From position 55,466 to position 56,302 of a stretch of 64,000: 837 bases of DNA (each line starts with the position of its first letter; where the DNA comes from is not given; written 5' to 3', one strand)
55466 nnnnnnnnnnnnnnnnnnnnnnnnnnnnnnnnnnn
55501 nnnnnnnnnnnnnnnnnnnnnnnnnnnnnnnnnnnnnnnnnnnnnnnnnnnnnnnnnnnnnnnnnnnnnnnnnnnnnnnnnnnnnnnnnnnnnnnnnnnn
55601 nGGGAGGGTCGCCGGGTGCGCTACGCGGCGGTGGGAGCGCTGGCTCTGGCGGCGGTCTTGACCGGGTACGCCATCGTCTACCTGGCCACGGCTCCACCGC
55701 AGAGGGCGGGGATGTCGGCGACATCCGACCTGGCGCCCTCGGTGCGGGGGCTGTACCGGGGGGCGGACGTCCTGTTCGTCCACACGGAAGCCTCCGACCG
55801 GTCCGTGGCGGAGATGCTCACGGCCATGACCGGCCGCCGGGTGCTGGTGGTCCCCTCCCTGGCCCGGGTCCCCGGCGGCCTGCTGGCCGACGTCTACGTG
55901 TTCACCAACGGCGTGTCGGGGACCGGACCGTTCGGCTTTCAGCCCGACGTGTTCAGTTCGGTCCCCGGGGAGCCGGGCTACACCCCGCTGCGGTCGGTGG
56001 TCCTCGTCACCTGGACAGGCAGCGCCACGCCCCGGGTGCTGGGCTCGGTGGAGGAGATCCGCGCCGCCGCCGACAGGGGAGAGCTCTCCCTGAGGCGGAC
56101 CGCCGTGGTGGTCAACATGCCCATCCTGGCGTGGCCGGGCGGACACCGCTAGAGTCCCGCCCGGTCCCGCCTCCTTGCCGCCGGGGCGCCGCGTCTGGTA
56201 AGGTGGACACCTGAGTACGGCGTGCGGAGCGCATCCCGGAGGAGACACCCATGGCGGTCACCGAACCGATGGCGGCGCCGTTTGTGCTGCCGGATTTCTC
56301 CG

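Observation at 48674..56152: Uncharacterised ~110-aa domain present three times (tandem pair in a Tat-secreted protein, single copy next to copA)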

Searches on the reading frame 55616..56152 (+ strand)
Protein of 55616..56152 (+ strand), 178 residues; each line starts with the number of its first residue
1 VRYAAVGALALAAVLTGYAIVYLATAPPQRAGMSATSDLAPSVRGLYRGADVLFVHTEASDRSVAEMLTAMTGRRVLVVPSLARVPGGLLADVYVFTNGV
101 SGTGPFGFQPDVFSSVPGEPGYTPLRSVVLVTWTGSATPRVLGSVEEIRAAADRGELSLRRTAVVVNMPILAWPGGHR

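Call 3: search_protein_families(library=pfam, proteins=[window:55616-56152:+], max_evalue=0.1)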
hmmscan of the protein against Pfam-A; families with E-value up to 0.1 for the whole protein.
window:55616-56152:+ (178 aa): 1 family
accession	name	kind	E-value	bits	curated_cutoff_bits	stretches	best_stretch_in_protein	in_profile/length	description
PF24298.1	DUF7482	-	8e-26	91.7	27.5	1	49-177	2-117/257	Domain of unknown function (DUF7482)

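Call 4: search_protein_families(library=ncbifam, proteins=[window:55616-56152:+], max_evalue=1)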
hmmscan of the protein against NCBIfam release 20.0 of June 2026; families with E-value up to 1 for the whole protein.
window:55616-56152:+ (178 aa): 0 families

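Call 29: find_homologous_proteins(query=window:55616-56152:+, max_evalue=0.001)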
Query window:55616-56152:+ (178 aa): 1382 proteins with E <= 0.001 among 3361 candidates; the best 120 are listed.
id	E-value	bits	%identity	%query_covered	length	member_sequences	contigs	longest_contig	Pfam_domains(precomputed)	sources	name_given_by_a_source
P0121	2.3e-107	374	100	100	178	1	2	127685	PF24298.2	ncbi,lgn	-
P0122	5.3e-72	259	69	100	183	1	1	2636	PF24298.2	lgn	-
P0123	3.2e-70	254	66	100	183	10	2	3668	PF24298.2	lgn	-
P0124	3.3e-69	250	67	100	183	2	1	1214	PF24298.2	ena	-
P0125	3.9e-69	250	68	100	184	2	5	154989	PF24298.2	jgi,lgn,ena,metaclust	metaclust:\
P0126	2.2e-67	244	66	100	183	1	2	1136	PF24298.2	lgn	-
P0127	2.6e-67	244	64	100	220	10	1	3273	PF24298.2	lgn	-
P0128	1.2e-66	242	67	99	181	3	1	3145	PF24298.2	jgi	jgi:hypothetical protein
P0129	2.3e-66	241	66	100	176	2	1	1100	PF24298.2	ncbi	-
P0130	6.8e-66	240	63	100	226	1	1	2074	PF24298.2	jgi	jgi:hypothetical protein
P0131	9.0e-66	239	65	100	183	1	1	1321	PF24298.2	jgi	jgi:hypothetical protein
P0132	1.3e-65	239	63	100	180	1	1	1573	PF24298.2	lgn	-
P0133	2.0e-65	238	63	100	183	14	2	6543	PF24298.2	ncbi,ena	-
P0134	2.5e-65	238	63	100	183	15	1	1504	PF24298.2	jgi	jgi:hypothetical protein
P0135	3.7e-65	237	63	100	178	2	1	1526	PF24298.2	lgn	-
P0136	1.1e-64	236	64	100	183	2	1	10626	PF24298.2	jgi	-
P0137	1.3e-64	235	63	100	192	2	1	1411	PF24298.2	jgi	-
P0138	1.4e-64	235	62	99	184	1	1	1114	PF24298.2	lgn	-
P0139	1.4e-64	235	62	99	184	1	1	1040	PF24298.2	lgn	-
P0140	1.4e-64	235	62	100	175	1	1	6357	PF24298.2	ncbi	-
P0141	3.5e-64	234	63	100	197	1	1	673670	PF24298.2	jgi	-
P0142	1.1e-63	232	62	100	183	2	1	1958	PF24298.2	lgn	-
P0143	1.2e-63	232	62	100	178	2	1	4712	PF24298.2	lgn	-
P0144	1.3e-63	232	56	76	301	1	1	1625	PF24298.2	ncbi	-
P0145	1.4e-63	232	62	99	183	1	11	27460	PF24298.2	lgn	-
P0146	2.9e-63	231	60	99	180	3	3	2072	PF24298.2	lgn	-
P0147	4.1e-63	230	64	100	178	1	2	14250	PF24298.2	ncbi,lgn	-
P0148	5.0e-63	230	62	100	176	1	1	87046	PF24298.2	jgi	-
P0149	7.4e-63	230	61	100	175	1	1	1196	PF24298.2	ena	-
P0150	7.5e-63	230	64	100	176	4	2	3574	PF24298.2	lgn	-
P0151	1.4e-62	229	63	100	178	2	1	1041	PF24298.2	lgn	-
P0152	1.6e-62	229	63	100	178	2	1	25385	PF24298.2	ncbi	-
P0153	3.6e-62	227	61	100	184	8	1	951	PF24298.2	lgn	-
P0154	4.9e-62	227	61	100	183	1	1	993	PF24298.2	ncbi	-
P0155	5.5e-62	227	63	100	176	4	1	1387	PF24298.2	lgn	-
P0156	5.6e-62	227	60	99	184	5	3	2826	PF24298.2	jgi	jgi:hypothetical protein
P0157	5.8e-62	227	62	99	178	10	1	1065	PF24298.2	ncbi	-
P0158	1.1e-61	226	59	99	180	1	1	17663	PF24298.2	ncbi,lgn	-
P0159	1.2e-61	226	63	100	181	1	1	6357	PF24298.2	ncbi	-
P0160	1.7e-61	225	62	100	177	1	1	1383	PF24298.2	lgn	-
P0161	2.3e-61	225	59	100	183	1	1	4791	PF24298.2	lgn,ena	-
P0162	2.4e-61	225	59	99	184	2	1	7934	PF24298.2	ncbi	-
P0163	2.8e-61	224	61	100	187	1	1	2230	PF24298.2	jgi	jgi:hypothetical protein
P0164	2.9e-61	224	61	100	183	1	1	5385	PF24298.2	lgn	-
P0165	3.0e-61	224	62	100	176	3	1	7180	PF24298.2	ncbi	-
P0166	7.3e-61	223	60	100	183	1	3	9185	PF24298.2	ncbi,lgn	-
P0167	9.2e-61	223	61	100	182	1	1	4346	PF24298.2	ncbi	-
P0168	1.0e-60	223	61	99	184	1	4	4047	PF24298.2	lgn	-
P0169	1.1e-60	223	61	96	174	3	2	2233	PF24298.2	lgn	-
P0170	1.1e-60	223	63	100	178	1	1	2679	PF24298.2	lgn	-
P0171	1.3e-60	222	61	99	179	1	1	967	PF24298.2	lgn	-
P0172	1.3e-60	222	62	100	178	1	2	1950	PF24298.2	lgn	-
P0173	1.6e-60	222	60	98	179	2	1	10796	PF24298.2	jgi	jgi:hypothetical protein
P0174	1.9e-60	222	59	99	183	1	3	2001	PF24298.2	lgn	-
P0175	2.5e-60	221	62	100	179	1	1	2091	PF24298.2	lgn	-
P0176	3.1e-60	221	62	99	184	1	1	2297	PF24298.2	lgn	-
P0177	4.0e-60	221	60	100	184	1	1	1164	PF24298.2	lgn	-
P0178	5.1e-60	220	60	100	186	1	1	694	PF24298.2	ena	-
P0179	6.8e-60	220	61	100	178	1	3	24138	PF24298.2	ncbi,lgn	-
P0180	7.6e-60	220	58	99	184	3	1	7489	PF24298.2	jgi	-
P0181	8.4e-60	220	63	97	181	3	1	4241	PF24298.2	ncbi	-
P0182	1.2e-59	219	64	97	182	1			PF24298.2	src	-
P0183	1.8e-59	219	62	100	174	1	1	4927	PF24298.2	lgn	-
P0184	5.2e-59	217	62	100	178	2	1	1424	PF24298.2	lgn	-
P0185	5.4e-59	217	58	99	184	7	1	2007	PF24298.2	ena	-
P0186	6.0e-59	217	59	100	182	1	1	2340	PF24298.2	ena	-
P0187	2.0e-58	215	61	100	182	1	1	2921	PF24298.2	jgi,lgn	jgi:hypothetical protein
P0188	2.1e-58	215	58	100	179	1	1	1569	PF24298.2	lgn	-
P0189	3.9e-58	214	59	100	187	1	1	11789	PF24298.2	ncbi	-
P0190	5.0e-58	214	59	100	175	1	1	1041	PF24298.2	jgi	jgi:hypothetical protein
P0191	5.8e-58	214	68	82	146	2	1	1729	PF24298.2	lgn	-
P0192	6.1e-58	214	61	100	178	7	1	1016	PF24298.2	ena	-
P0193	6.6e-58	214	58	100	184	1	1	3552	PF24298.2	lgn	-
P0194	1.1e-57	213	60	92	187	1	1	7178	PF24298.2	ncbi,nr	ncbi:MAG: hypothetical protein HY660_07505 [Armatimonadetes bacterium]|nr:hypothetical protein [Arma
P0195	1.5e-57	212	62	78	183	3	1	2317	PF24298.2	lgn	-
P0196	1.8e-57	212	56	99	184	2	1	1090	PF24298.2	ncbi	-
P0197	2.5e-57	212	58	100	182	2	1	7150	PF24298.2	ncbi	ncbi:MAG: DUF7482 domain-containing protein [bacterium]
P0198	3.6e-57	211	58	100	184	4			PF24298.2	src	-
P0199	4.5e-57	211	57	100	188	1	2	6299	PF24298.2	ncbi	-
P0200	6.7e-57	210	58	100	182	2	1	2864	PF24298.2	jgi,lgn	jgi:hypothetical protein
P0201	1.3e-56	209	56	99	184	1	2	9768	PF24298.2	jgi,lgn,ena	-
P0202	1.4e-56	209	58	99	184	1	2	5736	PF24298.2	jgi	jgi:hypothetical protein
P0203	1.5e-56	209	58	100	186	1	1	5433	PF24298.2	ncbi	ncbi:MAG: DUF7482 domain-containing protein [bacterium]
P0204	2.7e-56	208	62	89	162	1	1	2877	PF24298.2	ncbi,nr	ncbi:MAG: hypothetical protein HY660_16050 [Armatimonadetes bacterium]|nr:hypothetical protein [Arma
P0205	3.2e-56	208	57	99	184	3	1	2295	PF24298.2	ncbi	-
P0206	4.6e-56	208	56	100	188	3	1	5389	PF24298.2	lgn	-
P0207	4.7e-56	207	58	100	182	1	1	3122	PF24298.2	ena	-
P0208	5.0e-56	207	58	100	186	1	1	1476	PF24298.2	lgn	-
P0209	1.3e-55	206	59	99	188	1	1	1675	PF24298.2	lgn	-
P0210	1.4e-55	206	57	100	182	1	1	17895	PF24298.2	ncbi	-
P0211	1.7e-55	206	55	96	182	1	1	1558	PF24298.2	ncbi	-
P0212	3.1e-55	205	56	99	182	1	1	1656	PF24298.2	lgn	-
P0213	3.6e-55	205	56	99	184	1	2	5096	PF24298.2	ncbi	-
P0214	4.7e-55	204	55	99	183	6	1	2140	PF24298.2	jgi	-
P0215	5.5e-55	204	56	100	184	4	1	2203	PF24298.2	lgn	-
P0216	7.0e-55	204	67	78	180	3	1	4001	PF24298.2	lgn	-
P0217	7.5e-55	204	63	84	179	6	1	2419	PF24298.2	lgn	-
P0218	1.1e-54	203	63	86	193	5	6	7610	PF24298.2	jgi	jgi:hypothetical protein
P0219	3.2e-54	202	66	80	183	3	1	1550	PF24298.2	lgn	-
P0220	3.5e-54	201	62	86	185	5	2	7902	PF24298.2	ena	-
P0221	3.6e-54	201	57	94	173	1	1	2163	PF24298.2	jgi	jgi:hypothetical protein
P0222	3.7e-54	201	63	80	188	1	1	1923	PF24298.2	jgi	jgi:ABC-type amino acid transport substrate-binding protein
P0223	3.7e-54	201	57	88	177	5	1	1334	PF24298.2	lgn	-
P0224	3.8e-54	201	63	83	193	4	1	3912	PF24298.2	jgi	-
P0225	6.6e-54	201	57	98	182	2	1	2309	PF24298.2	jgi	jgi:hypothetical protein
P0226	9.5e-54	200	57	100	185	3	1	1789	PF24298.2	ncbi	-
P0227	1.1e-53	200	60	98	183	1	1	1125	PF24298.2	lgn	-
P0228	1.2e-53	200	61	80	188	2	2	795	PF24298.2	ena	-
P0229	1.3e-53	200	57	96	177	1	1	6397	PF24298.2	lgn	-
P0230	1.5e-53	199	63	83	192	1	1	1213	PF24298.2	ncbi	-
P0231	1.8e-53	199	58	98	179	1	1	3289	PF24298.2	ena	-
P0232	2.1e-53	199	66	79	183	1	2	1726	PF24298.2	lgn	-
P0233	2.2e-53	199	55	100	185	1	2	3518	PF24298.2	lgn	-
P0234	2.2e-53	199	66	80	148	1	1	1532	PF24298.2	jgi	jgi:hypothetical protein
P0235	2.4e-53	199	63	83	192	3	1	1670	PF24298.2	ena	-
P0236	2.7e-53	199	63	79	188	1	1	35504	PF24298.2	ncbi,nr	ncbi:MAG: hypothetical protein HY671_03375 [Chloroflexi bacterium]|nr:hypothetical protein [Chlorofl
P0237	2.8e-53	198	61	80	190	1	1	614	PF24298.2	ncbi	-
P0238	3.2e-53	198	60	86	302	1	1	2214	PF24298.2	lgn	-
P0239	3.2e-53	198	64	83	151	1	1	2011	PF24298.2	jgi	jgi:hypothetical protein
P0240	3.5e-53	198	62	83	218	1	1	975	PF24298.2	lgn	-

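Call 31: find_encoding_contigs(protein=P0125, flank=8000, max_places=4)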
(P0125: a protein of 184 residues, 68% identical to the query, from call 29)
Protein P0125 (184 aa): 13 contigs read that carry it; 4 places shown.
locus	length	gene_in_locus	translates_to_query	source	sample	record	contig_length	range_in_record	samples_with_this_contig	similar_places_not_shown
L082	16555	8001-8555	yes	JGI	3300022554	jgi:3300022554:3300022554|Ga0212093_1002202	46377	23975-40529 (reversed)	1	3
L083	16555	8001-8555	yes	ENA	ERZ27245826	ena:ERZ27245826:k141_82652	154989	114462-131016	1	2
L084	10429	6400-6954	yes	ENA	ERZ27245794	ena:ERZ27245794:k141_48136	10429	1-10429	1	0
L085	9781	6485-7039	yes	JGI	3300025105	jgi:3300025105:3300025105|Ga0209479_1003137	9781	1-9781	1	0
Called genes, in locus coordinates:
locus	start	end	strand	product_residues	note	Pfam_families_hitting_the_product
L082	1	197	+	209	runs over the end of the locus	PF14681:UPRTase, PF00156:Pribosyltran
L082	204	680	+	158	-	PF00383:dCMP_cyt_deam_1, PF14437:MafB19-deam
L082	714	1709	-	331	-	PF01384:PHO4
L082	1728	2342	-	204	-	PF01865:PhoU_div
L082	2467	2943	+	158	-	PF01451:LMWPc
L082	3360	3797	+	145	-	PF01042:Ribonuc_L-PSP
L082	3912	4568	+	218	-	PF01386:Ribosomal_L25p, PF14693:Ribosomal_TL5_C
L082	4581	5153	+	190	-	PF01195:Pept_tRNA_hydro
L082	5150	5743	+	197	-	PF00174:Oxidored_molyb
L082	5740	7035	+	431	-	PF05977:MFS_3, PF07690:MFS_1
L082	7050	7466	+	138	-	PF11969:DcpS_C, PF01230:HIT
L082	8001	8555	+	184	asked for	PF24298:DUF7482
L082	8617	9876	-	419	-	PF00109:ketoacyl-synt, PF02801:Ketoacyl-synt_C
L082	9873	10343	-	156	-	PF10604:Polyketide_cyc2, PF03364:Polyketide_cyc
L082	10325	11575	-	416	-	PF01266:DAO (weak), PF01494:FAD_binding_3, PF04820:Trp_halogenase (faint), PF05834:Lycopene_cycl (faint), PF07992:Pyr_redox_2 (faint), PF12831:FAD_oxidored (weak), PF13450:NAD_binding_8 (weak)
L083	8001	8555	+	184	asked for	PF24298:DUF7482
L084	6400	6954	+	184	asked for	PF24298:DUF7482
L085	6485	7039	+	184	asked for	PF24298:DUF7482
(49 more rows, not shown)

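Call 36: find_related_loci(query=A2, collection=metagenome_contigs, flank=7000)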
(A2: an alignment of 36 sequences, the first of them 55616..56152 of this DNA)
Query A2 (178 aa) in metagenome_contigs; peptide patterns used: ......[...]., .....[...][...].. (x = any residue, [..] = any of these).
600 stretches matched a pattern (row limit reached: there are more); 421 encode a relative of the query (tblastn E <= 1e-3); the best 80 are kept; 80 distinct loci.
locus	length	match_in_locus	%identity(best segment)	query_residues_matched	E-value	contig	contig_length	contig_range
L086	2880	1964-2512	63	1-178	2e-74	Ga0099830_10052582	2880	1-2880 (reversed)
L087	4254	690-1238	63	1-178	3e-73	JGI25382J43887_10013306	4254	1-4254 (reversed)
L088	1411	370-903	63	1-178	5e-74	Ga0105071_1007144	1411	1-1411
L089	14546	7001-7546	60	2-178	1e-67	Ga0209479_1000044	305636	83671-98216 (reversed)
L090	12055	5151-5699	64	1-178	4e-67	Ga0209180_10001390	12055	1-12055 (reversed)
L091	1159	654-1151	65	1-161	9e-72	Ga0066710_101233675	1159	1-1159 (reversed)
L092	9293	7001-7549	64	1-178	4e-67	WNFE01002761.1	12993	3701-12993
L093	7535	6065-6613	64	1-178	1e-66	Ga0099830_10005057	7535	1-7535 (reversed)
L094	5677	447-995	64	1-178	5e-66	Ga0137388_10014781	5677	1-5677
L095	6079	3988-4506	63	7-178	1e-64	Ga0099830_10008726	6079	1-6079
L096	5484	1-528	64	8-178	5e-63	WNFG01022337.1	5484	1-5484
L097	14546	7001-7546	58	1-178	8e-62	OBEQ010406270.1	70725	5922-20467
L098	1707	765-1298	60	1-178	3e-64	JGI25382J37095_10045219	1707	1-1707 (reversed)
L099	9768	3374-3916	56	2-178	2e-61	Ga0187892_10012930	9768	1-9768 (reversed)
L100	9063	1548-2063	58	11-178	2e-59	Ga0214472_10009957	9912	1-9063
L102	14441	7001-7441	61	32-178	1e-58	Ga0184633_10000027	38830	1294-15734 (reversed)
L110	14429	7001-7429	61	36-178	1e-56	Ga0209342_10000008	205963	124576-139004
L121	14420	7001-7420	56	39-178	2e-52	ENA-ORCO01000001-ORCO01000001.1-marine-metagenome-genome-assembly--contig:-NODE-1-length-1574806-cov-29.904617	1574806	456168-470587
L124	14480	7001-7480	56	24-178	3e-54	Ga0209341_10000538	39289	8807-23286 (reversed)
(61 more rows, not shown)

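Call 55: search_protein_families(library=pfam, proteins=[L110:7432-7701:+, L110:7698-8582:+, L110:9054-9842:+, L110:9667-10800:+, L124:6032-6619:+, L124:6662-6898:+, L124:7614-8558:+, L121:7492-7899:+, L121:7904-8791:+, L121:8782-9312:+], max_evalue=0.01)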
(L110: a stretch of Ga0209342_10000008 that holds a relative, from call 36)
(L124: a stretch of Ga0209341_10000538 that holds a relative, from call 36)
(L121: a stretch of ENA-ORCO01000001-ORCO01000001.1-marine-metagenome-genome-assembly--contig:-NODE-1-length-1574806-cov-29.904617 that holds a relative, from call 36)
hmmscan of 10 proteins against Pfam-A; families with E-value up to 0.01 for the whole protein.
L110:7432-7701:+ (89 aa): 1 family
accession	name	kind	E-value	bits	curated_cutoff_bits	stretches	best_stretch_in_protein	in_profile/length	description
PF00403.32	HMA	-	5.4e-12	46.4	24.8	1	30-85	7-62/62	Heavy-metal-associated domain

L110:7698-8582:+ (294 aa): 0 families

L110:9054-9842:+ (262 aa): 3 families
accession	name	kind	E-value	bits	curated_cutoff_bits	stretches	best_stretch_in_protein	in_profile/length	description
PF13411.12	MerR_1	-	3.9e-13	49.7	21.6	1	42-107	1-65/69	MerR HTH family regulatory protein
PF00376.29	MerR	-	2e-11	44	28.2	1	43-80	1-38/38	MerR family regulatory protein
PF09278.17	MerR-DNA-bind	-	1.7e-07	32.2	25.4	1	88-149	4-63/65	MerR, DNA binding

L110:9667-10800:+ (377 aa): 2 families
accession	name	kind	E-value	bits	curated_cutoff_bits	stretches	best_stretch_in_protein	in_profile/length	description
PF03243.20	MerB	-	1.2e-27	96.8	27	1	82-209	1-124/126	Alkylmercury lyase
PF11578.13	DUF3237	-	5.4e-06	26.6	24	1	223-372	2-147/149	Protein of unknown function (DUF3237)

L124:6032-6619:+ (195 aa): 2 families
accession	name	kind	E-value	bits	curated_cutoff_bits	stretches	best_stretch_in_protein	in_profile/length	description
PF02683.22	DsbD_TM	-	7.4e-05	22.6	27.1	1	48-149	6-103/219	Cytochrome C biogenesis protein transmembrane domain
PF13903.11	Claudin_2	-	0.0027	17.9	29.1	1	10-111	90-189/192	PMP-22/EMP/MP20/Claudin tight junction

L124:6662-6898:+ (78 aa): 0 families

L124:7614-8558:+ (314 aa): 1 family
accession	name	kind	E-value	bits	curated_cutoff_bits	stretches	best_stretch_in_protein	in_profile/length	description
PF03413.25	PepSY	-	0.00025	21.7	24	0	127-184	1-54/60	Peptidase propeptide and YPEB domain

L121:7492-7899:+ (135 aa): 0 families

L121:7904-8791:+ (295 aa): 0 families

L121:8782-9312:+ (176 aa): 1 family
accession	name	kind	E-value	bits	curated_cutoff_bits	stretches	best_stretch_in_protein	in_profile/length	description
PF00403.32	HMA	-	5.2e-10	40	24.8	1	41-100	4-62/62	Heavy-metal-associated domain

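Call 61: predict_structure(alignment_id=A2)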
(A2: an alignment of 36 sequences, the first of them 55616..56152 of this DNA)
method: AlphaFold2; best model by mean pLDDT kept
length: 178 residues; sequences in the alignment: 36
mean_pLDDT: 89.0   pTM: 0.74
mean pLDDT of the five models: 89.0, 88.9, 86.9, 86.6, 86.6
residues with pLDDT >= 90: 128; 70-90: 33; 50-70: 6; < 50: 11
segments of 3 or more residues with pLDDT < 50: 27-37
pLDDT, mean of each block of 10 residues (from residue 1): 80 89 63 47 92 95 94 92 97 96 84 97 97 96 98 98 97 93
secondary structure, 60 per line:
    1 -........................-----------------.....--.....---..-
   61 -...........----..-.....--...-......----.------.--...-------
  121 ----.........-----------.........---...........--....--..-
elements in order: H2-25 E43-47 E50-54 H62-72 H80-84 E91-96 E111-113 E125-133 H145-153 E157-167 E170-173

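Call 64: fold_search(model_id=the predicted structure, library=pdb)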
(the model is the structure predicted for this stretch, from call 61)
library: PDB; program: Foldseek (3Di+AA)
matches with E <= 10: 59; with E <= 0.001: 0
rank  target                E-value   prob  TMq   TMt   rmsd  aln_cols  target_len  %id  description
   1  8z3k_A                4.3e-01  0.13  0.13  0.05   8.8        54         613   26  The structure of type III CRISPR-associated deaminase in complex 2cA6-2ATP (released 2024-12-11)
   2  9ofb_A                5.9e-01  0.14  0.13  0.05   8.1        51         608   22  CryoEM structure of Cad1 bound with cA4 and ATP, symmetry expanded dimer refined against a composite map (released 2025-08-20)
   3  9c6a_B                6.3e-01  0.23  0.12  0.13   4.6        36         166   25  The CRISPR associated adenosine deaminase Cad1-CARF in the apo form (released 2024-10-30)
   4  9mmw_A                7.7e-01  0.20  0.13  0.04   4.6        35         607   23  CRISPR-associated deaminase Cad1 in cA4 bound in hexamer form refined against the consensus map (released 2025-11-12)
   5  9ofe_G                7.7e-01  0.15  0.13  0.04   5.5        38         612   24  CryoEM structure of Cad1 bound with cA4 and ATP, hexamer with two intact dimers (released 2025-08-20)
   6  9mmw_B                8.2e-01  0.20  0.13  0.04   4.7        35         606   23  CRISPR-associated deaminase Cad1 in cA4 bound in hexamer form refined against the consensus map (released 2025-11-12)
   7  9ofb_B                9.3e-01  0.14  0.13  0.05   5.6        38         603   24  CryoEM structure of Cad1 bound with cA4 and ATP, symmetry expanded dimer refined against a composite map (released 2025-08-20)
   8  9c68_B                1.1e+00  0.18  0.12  0.13   4.6        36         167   19  The CRISPR associated CARF-adenosine deaminase Cad1-CARF in the cA6 bound form (released 2024-10-30)
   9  9c6a_A                1.1e+00  0.11  0.13  0.14   7.6        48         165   17  The CRISPR associated adenosine deaminase Cad1-CARF in the apo form (released 2024-10-30)
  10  9c6c_B                1.1e+00  0.06  0.15  0.06   8.8        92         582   16  cryoEM structure of CRISPR associated effector, CARF-Adenosine deaminase 1, Cad1, in apo form with ATP (symmetric site (released 2024-10-30)
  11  9of1_D                1.3e+00  0.10  0.13  0.05   5.6        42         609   21  CryoEM structure of Cad1 in Apo form, symmetry expanded dimer, refined against a composite map (released 2025-08-20)
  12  9ofc_B                1.3e+00  0.08  0.13  0.05   8.5        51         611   22  CryoEM structure of Cad1 bound with cA4 and ATP, hexamer with three intact dimers (released 2025-08-20)
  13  9c69_A                1.5e+00  0.15  0.12  0.13   4.6        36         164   19  The CRISPR associated CARF-adenosine deaminase, Cad1-CARF in the cA4 bound form (released 2024-10-30)
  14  9ofc_A                1.6e+00  0.08  0.13  0.05   6.3        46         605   20  CryoEM structure of Cad1 bound with cA4 and ATP, hexamer with three intact dimers (released 2025-08-20)
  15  9ofc_G                1.6e+00  0.07  0.13  0.05   8.5        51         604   22  CryoEM structure of Cad1 bound with cA4 and ATP, hexamer with three intact dimers (released 2025-08-20)
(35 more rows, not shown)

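Call 87: search_protein_families(library=pfam, proteins=[L110:7698-8582:+], max_evalue=0.01)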
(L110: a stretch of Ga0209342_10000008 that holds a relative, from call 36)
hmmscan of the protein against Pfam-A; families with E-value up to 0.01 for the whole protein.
L110:7698-8582:+ (294 aa): 0 families
